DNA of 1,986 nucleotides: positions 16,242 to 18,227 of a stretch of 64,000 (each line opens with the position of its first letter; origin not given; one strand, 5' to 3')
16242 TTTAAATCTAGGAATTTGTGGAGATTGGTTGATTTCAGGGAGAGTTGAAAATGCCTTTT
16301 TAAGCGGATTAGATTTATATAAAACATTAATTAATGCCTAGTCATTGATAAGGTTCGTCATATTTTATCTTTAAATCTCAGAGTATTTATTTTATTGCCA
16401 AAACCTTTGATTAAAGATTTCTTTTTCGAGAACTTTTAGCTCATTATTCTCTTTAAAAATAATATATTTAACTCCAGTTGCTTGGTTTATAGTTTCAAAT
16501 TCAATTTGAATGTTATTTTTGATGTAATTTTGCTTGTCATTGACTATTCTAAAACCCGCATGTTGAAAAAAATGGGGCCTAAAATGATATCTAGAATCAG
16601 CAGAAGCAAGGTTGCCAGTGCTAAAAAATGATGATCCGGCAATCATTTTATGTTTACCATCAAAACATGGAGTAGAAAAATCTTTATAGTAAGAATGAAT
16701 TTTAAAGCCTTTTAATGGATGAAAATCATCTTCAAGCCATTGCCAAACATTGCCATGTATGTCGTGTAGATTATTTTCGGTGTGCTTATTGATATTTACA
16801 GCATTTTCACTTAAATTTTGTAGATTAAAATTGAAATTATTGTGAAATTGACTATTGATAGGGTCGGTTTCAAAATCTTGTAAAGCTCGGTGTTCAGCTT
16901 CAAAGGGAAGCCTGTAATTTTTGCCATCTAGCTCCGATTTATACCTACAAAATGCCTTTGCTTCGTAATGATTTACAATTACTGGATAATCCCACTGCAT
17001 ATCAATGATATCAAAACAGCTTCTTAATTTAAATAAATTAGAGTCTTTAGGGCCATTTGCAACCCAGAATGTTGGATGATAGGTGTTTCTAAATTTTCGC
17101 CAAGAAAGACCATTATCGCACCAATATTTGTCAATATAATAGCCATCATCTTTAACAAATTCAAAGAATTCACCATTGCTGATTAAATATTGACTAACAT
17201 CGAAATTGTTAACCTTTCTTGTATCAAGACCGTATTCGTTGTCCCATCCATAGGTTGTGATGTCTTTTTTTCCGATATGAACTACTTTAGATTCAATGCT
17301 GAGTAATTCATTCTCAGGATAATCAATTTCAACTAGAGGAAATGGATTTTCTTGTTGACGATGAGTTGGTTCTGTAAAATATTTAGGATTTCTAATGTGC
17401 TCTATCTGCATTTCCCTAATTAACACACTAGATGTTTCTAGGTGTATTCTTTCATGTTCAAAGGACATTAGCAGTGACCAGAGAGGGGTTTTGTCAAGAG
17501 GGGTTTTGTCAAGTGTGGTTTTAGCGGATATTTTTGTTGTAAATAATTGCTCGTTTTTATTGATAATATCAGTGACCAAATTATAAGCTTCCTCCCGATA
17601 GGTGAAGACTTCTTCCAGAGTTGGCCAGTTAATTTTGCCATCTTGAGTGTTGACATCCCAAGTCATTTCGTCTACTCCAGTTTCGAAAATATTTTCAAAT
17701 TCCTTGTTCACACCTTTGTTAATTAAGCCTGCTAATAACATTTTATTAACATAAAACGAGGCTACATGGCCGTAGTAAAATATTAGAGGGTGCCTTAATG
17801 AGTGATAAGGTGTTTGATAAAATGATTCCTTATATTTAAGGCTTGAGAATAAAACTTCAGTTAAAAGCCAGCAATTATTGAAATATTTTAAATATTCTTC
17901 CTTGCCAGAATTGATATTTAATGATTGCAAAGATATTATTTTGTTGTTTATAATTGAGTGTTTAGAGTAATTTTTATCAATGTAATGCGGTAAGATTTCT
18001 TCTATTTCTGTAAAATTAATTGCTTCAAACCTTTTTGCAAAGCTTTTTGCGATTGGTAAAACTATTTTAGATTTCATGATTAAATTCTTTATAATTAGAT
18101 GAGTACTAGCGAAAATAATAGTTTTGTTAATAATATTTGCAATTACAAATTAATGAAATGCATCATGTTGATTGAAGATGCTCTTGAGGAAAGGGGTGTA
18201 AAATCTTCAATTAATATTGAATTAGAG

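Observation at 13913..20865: Redox neighbourhood containing an OvoA/EgtB-like sulfoxide synthase without a methyltransferase domain, divergent from a possible GCS2-type ligase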

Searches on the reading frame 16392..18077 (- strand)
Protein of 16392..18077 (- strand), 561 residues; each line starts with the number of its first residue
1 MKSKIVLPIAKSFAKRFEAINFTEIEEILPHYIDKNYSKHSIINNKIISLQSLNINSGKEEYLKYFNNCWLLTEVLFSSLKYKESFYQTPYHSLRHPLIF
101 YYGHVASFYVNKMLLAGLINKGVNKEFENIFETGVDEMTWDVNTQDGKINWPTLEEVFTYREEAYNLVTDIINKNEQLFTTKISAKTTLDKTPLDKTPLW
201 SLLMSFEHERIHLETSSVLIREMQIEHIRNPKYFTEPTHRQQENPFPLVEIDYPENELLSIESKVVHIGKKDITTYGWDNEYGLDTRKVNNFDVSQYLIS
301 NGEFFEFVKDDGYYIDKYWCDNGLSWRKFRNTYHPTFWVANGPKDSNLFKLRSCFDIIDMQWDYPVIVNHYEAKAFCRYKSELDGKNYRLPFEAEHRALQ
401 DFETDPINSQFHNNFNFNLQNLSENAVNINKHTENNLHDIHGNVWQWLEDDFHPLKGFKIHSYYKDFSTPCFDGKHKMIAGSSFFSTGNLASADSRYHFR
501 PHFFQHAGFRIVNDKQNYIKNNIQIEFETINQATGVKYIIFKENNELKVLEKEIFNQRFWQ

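Call 3: search_protein_families(library=pfam, proteins=[window:16392-18077:-], max_evalue=0.01)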
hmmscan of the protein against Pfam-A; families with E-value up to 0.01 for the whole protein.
window:16392-18077:- (561 aa): 2 families
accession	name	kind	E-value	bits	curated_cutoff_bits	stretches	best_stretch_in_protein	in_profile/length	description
PF03781.23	FGE-sulfatase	-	2.3e-19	70.5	23.3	1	269-512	16-254/255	Sulfatase-modifying factor enzyme 1-like domain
PF12867.12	DinB_2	-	1.9e-06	28.8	24.8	1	70-215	6-127/128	DinB superfamily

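Call 4: search_protein_families(library=ncbifam, proteins=[window:16392-18077:-], max_evalue=0.01)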
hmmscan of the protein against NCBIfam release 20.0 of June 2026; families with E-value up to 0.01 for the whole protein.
window:16392-18077:- (561 aa): 4 families
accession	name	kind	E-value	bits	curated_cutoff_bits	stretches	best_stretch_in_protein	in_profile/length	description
TIGR04344.1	ovoA_Nterm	equivalog_domain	1.2e-164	548.5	400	1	48-512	3-444/444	5-histidylcysteine sulfoxide synthase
TIGR03440.2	egtB_TIGR03440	equivalog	1.1e-40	140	360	1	68-511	7-412/413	ergothioneine biosynthesis protein EgtB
NF041186.1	SenA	equivalog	7e-39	134.3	420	1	167-512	112-381/382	selenoneine synthase SenA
TIGR04373.1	egtB_X_signatur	signature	0.00058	19.9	71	1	464-511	1-48/50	EgtB-related enzyme signature domain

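Call 5: find_homologous_proteins(query=window:16392-18077:-, max_evalue=1e-10)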
Query window:16392-18077:- (561 aa): 6850 proteins with E <= 1e-10 among 8000 candidates; the best 120 are listed.
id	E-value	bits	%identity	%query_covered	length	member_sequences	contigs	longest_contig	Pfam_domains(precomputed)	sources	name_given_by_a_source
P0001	0.0e+0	1176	89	100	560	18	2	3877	PF12867.13,PF03781.23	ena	-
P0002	0.0e+0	1105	86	100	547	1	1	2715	PF12867.13,PF03781.23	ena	-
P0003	1.9e-288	976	77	100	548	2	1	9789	PF03781.23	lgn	-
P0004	4.4e-286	968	76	100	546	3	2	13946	PF03781.23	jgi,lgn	jgi:5-histidylcysteine sulfoxide synthase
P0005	3.3e-272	922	72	98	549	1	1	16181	PF12867.13,PF03781.23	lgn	-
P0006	8.0e-258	875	70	97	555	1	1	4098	PF12867.13,PF03781.23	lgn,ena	-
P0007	8.3e-248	842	67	99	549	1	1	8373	PF03781.23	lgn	-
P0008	3.9e-239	813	66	96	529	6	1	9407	PF12867.13,PF03781.23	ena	-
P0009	1.5e-238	811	67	96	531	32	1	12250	PF12867.13,PF03781.23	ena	-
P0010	2.3e-222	758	61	95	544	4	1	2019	PF12867.13,PF03781.23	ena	-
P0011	1.9e-215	735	60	95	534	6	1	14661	PF12867.13,PF03781.23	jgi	-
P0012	1.2e-213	729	60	94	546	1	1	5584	PF12867.13,PF03781.23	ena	-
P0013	7.6e-213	726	60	93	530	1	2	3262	PF12867.13,PF03781.23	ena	-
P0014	4.6e-211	720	60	95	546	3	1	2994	PF12867.13,PF03781.23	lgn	-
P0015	5.4e-207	707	60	95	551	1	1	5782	PF03781.23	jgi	-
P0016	6.3e-207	707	60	94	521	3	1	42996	PF03781.23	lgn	-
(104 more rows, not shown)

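Call 6: search_solved_structures(query=window:16392-18077:-, max_evalue=0.001, show_alignments=1)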
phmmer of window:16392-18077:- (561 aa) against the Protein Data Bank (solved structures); distinct sequences matched with E-value up to 0.001: 11.
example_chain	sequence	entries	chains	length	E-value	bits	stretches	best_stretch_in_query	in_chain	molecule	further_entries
8khq_A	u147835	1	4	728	2.5e-104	353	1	57-517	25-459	5-histidylcysteine sulfoxide synthase/putative 4-mercaptohistidine N1-methyltranferase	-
8vih_A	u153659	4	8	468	5.5e-90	305.7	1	56-513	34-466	Sulfoxide synthase EgtB-IV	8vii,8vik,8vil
8vig_A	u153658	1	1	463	1.3e-88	301.2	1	52-512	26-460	Sulfoxide synthase EgtB-IV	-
8ryz_A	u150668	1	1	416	2.3e-11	46.1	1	442-510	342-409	selenoneine synthase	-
8k5i_A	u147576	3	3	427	2.5e-11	46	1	442-510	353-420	selenoneine synthase SenA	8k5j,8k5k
8u41_A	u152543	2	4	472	2.1e-07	33.1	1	275-510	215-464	Selenoxide synthase OvsA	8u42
8ux5_A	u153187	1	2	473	2.7e-07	32.7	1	275-510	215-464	Selenoxide synthase OvsA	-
4x8b_A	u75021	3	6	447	1.3e-06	30.4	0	275-379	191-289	Sulfoxide synthase EgtB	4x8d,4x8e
8qf6_A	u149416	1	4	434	1.4e-06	30.4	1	63-412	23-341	Ergothioneine biosynthesis protein EgtB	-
6o6l_A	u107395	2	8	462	1.4e-06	30.4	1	63-413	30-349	EgtB (Cabther)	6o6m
6qki_A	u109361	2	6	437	1.4e-06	30.3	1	62-412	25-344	Uncharacterized protein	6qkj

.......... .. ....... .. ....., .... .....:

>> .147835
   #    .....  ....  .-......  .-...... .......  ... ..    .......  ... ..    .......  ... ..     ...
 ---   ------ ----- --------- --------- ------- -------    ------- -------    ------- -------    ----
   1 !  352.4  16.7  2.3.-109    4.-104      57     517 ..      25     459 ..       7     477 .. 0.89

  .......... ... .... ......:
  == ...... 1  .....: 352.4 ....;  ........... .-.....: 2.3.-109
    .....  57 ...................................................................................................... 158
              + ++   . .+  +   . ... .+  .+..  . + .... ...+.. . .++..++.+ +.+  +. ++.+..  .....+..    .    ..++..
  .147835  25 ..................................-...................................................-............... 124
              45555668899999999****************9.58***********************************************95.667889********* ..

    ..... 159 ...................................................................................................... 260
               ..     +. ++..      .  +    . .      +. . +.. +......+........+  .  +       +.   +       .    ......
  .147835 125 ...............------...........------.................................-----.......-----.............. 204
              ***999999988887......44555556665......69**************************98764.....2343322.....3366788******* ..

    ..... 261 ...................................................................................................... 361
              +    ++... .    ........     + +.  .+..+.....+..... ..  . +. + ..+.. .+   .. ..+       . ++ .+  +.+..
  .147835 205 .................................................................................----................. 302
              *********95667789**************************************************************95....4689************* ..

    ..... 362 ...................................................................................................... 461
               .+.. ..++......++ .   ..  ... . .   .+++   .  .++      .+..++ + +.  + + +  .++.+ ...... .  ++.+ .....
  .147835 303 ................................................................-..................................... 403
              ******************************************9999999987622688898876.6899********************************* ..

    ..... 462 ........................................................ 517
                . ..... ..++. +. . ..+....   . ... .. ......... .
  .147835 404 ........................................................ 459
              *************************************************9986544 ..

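Call 32: search_solved_structures(query=window:16392-18077:-, max_evalue=1e-50, show_alignments=3)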
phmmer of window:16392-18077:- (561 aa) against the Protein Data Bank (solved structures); distinct sequences matched with E-value up to 1e-50: 3.
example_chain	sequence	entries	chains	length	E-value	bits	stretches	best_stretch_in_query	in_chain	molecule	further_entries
8khq_A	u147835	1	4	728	2.5e-104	353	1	57-517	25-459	5-histidylcysteine sulfoxide synthase/putative 4-mercaptohistidine N1-methyltranferase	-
8vih_A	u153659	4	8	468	5.5e-90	305.7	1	56-513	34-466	Sulfoxide synthase EgtB-IV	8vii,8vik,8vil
8vig_A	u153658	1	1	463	1.3e-88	301.2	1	52-512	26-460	Sulfoxide synthase EgtB-IV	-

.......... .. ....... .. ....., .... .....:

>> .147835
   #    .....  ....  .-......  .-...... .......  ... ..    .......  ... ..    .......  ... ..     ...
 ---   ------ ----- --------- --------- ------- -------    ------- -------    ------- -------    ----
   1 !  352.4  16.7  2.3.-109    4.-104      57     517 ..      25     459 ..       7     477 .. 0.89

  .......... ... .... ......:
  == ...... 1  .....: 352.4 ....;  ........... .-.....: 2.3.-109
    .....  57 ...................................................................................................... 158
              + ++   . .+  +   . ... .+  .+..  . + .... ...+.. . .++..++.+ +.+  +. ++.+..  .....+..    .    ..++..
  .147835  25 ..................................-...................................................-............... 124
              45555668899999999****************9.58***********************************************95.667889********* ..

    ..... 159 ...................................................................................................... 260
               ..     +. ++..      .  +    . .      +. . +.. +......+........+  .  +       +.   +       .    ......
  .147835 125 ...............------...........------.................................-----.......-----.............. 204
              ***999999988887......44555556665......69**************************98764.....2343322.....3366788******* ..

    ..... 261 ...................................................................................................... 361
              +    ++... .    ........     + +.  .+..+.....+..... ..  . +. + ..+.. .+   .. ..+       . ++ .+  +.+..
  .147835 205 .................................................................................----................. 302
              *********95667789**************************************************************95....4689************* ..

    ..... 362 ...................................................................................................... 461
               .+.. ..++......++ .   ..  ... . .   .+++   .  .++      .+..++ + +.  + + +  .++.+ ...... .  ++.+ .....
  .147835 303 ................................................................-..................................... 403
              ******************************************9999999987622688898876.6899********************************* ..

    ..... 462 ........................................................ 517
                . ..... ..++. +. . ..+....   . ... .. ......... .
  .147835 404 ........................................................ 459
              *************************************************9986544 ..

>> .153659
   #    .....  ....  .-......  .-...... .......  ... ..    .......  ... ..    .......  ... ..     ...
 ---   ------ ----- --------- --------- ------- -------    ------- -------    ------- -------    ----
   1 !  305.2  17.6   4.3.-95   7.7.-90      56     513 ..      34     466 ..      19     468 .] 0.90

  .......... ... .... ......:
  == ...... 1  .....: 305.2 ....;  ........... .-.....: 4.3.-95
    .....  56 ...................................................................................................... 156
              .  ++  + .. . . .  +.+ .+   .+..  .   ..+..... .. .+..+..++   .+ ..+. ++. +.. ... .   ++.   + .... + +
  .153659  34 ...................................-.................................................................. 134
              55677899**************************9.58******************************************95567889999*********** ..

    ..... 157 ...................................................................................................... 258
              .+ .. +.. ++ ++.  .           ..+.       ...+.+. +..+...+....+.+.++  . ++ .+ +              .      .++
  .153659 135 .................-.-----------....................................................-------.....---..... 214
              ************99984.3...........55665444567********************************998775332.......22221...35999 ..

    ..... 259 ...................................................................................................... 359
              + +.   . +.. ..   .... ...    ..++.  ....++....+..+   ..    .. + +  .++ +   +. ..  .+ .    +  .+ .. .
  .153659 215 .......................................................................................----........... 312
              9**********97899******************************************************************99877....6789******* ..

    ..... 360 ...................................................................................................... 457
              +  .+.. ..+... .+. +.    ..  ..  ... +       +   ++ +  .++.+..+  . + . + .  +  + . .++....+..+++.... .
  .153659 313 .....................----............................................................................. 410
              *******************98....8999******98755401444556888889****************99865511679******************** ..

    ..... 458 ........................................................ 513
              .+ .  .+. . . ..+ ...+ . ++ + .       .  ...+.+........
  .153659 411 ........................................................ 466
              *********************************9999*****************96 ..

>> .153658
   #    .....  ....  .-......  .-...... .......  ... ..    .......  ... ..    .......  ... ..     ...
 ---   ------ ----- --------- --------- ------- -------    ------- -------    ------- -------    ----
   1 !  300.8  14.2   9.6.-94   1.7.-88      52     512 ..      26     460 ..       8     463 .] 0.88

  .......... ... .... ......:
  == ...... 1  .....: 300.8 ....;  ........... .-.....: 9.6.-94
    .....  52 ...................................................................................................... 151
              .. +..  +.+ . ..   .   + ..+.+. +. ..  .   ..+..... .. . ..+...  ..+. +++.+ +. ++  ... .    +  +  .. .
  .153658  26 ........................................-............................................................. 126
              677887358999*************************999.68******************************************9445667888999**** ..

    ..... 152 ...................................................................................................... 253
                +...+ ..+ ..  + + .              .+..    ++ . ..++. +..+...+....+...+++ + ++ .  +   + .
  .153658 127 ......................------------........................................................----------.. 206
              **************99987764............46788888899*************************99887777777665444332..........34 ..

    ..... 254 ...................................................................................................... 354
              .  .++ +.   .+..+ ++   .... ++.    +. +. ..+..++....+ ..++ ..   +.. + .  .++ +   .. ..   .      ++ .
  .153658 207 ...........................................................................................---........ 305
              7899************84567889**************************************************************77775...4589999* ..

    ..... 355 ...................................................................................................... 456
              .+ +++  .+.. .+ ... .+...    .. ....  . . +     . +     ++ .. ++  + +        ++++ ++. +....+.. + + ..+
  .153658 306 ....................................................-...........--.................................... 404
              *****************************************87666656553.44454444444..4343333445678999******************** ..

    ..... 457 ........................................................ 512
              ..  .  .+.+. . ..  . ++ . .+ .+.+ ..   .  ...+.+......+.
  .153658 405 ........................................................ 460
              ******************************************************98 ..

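Call 64: find_encoding_contigs(protein=P0016, flank=8000, max_places=2)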
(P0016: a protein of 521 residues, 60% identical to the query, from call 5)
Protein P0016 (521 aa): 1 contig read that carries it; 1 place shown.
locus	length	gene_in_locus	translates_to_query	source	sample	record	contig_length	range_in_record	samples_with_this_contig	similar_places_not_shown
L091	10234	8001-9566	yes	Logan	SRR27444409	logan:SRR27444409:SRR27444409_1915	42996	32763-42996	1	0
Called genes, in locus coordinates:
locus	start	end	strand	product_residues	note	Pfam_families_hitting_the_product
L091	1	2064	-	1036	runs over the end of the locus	PF03797:Autotransporter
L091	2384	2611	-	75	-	PF00313:CSD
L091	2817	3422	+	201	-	PF01863:YgjP-like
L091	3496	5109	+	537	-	PF00682:HMGL-like, PF22617:HCS_D2, PF08502:LeuA_dimer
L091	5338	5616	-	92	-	-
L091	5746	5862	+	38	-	-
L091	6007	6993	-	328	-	PF01266:DAO (faint), PF01593:Amino_oxidase, PF03486:HI0933_like (weak), PF07992:Pyr_redox_2, PF13450:NAD_binding_8, PF13454:NAD_binding_9 (weak), PF01593:Amino_oxidase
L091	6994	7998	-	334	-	-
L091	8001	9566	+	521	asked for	PF03781:FGE-sulfatase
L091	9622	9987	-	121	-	PF01597:GCV_H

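Call 65: find_encoding_contigs(protein=P0011, flank=8000, max_places=2)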
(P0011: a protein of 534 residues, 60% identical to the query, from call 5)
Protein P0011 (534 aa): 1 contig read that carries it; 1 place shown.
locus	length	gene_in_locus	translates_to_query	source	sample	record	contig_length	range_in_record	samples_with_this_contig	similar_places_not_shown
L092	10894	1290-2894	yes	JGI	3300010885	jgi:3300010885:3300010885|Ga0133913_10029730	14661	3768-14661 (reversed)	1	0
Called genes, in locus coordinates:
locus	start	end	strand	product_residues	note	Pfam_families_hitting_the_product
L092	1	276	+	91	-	?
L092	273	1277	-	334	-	-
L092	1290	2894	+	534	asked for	PF12867:DinB_2 (weak), PF03781:FGE-sulfatase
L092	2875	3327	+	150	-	PF11911:DUF3429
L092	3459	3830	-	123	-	PF09996:DUF2237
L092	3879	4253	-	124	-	PF04134:DCC1-like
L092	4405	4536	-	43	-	-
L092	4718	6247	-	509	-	PF04244:DPRP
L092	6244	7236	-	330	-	PF01266:DAO (faint), PF01593:Amino_oxidase, PF07992:Pyr_redox_2 (faint), PF13450:NAD_binding_8, PF13454:NAD_binding_9 (faint), PF01593:Amino_oxidase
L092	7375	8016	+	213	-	PF04832:SOUL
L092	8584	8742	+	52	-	-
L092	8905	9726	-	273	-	PF00809:Pterin_bind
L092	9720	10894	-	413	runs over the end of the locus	PF11812:DUF3333, PF00528:BPD_transp_1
